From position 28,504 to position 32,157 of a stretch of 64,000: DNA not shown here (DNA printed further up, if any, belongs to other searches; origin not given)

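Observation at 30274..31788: Full-length intein with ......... endonuclease inside the GlmS glutaminase domain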

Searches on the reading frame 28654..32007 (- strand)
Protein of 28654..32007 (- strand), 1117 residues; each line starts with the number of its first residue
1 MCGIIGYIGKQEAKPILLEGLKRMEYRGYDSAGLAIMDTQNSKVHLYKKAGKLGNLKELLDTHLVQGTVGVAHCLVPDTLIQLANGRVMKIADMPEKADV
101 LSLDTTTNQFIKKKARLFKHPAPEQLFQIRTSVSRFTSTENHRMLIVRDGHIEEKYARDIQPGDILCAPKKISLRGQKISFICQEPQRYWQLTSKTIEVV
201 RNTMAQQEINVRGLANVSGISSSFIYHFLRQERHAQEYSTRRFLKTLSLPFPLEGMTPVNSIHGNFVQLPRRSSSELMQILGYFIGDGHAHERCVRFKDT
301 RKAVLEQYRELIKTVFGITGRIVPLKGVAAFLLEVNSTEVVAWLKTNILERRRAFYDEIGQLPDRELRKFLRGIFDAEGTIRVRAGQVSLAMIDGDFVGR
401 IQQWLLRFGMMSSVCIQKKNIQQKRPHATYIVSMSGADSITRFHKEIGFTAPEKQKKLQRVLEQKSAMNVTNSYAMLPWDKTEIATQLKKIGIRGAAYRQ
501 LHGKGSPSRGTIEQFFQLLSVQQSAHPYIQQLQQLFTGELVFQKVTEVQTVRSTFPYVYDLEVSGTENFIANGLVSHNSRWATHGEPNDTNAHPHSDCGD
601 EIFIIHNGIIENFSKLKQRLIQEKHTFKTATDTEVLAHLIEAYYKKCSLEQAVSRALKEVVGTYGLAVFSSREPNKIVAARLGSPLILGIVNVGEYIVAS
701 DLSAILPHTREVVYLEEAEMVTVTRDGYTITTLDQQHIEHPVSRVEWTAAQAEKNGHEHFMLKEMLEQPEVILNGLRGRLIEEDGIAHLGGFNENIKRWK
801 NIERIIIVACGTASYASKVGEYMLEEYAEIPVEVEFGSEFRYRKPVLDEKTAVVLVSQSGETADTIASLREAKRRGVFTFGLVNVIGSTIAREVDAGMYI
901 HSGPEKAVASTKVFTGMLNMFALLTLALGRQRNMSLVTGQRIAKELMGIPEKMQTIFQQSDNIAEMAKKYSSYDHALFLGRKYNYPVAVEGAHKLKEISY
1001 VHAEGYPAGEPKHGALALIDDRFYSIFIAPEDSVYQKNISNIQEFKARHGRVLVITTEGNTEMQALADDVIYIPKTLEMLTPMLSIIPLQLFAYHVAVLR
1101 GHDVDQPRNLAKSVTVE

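Call 4: search_protein_families(library=pfam, proteins=[window:28654-32007:-], max_evalue=0.1)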
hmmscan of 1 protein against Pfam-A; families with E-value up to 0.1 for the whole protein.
window:28654-32007:- (1117 aa): 6 families
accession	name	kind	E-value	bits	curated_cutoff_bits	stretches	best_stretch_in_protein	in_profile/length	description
PF01380.27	SIS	-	2.5e-48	163.6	25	2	803-926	6-130/131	SIS domain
PF14890.11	Intein_splicing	-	3.9e-22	79.2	35.8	1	81-578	1-155/155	Intein splicing domain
PF14528.11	LAGLIDADG_3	-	6.1e-22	78.1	22.5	2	367-448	3-82/82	LAGLIDADG-like domain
PF13522.11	GATase_6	-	2.1e-16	60.5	27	1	574-691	13-121/130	Glutamine amidotransferase domain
PF13537.11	GATase_7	-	7.3e-14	52.3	25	1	591-706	12-122/123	Glutamine amidotransferase domain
PF12481.13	DUF3700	-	0.0062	16.5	27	1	599-703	74-174/228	Aluminium induced protein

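Call 6: search_solved_structures(query=window:28654-32007:-, max_evalue=0.001, show_alignments=0)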
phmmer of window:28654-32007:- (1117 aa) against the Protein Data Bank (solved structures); distinct sequences matched with E-value up to 0.001: 48.
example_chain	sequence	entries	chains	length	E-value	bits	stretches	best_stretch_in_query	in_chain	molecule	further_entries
4amv_A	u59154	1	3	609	3.5e-139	468.7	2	578-1117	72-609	GLUCOSAMINE--FRUCTOSE-6-PHOSPHATE AMINOTRANSFERASE [ISOMER IZING]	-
2j6h_A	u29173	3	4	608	7.5e-139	467.6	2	579-1117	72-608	GLUCOSAMINE-FRUCTOSE-6-PHOSPHATE AMINOTRANSFERASE | GLUCOSAMINE--FRUCTOSE-6-PHOSPHATE AMINOTRANSFERASE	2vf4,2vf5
1jxa_A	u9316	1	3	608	2.1e-138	466.1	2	579-1117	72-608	glucosamine 6-phosphate synthase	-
3ooj_A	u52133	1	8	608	6.6e-138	464.5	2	579-1117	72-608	Glucosamine/fructose-6-phosphate aminotransferase, isomerizing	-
6zmk_A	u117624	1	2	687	3.3e-118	399.3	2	694-1117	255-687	Glutamine--fructose-6-phosphate aminotransferase [isomerizing] 1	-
6r4e_A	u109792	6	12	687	3e-117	396.1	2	694-1117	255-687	Glutamine--fructose-6-phosphate aminotransferase [isomerizing] 1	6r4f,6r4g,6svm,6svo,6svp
6zmj_A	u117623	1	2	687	4.8e-117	395.4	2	694-1117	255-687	Glutamine--fructose-6-phosphate aminotransferase [isomerizing] 1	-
7ndl_A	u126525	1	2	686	3.1e-116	392.7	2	694-1117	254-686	Isoform 2 of Glutamine-fructose-6-phosphate aminotransferase [isomerizing] 1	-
6r4h_A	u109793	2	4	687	4e-116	392.4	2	694-1117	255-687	Glutamine--fructose-6-phosphate aminotransferase [isomerizing] 1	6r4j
6r4i_A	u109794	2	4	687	4e-116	392.4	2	694-1117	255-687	Glutamine--fructose-6-phosphate aminotransferase [isomerizing] 1 | Glutamine--fructose-6-phosphate-aminotransferase [isomerizing] 1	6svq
2zj3_A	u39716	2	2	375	3.9e-83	283.1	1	753-1117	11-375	Glucosamine--fructose-6-phosphate aminotransferase [isomerizing] 1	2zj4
2v4m_A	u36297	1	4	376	3.9e-83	283.1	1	753-1117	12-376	GLUCOSAMINE--FRUCTOSE-6-PHOSPHATE AMINOTRANSFERASE [ISOMERIZING] 1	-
1moq_A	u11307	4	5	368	6.5e-83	282.4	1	753-1117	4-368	GLUCOSAMINE 6-PHOSPHATE SYNTHASE | Glutamine--fructose-6-phosphate aminotransferase [isomerizing]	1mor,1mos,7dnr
3tbf_A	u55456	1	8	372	3.5e-82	280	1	750-1117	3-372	Glucosamine--fructose-6-phosphate aminotransferase [isomerizing]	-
2poc_A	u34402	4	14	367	2.7e-79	270.5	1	754-1117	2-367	isomerase domain of glutamine-fructose-6-phosphate transaminase (isomerizing)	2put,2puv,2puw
4s1w_A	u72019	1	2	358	9.1e-69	235.6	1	752-1117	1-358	Glutamine--fructose-6-phosphate aminotransferase [isomerizing]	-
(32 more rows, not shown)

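Call 8: find_encoding_contigs(protein=window:28657-32007:-, flank=3000, max_places=4)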
Protein window:28657-32007:- (1117 aa): 1 contig read that carries it; 1 place shown.
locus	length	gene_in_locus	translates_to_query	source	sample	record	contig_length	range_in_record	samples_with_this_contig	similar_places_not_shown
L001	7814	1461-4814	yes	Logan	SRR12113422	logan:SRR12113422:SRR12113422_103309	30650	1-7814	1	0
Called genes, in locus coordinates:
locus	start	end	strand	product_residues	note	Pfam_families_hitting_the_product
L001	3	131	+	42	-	?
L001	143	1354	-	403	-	PF08240:ADH_N, PF16912:Glu_dehyd_C (faint)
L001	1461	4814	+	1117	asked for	PF14890:Intein_splicing, PF14528:LAGLIDADG_3, PF13522:GATase_6, PF13537:GATase_7, PF01380:SIS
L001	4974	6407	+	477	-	PF13567:DUF4131, PF03772:Competence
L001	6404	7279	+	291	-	PF00753:Lactamase_B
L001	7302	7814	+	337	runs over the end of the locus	PF03320:FBPase_glpX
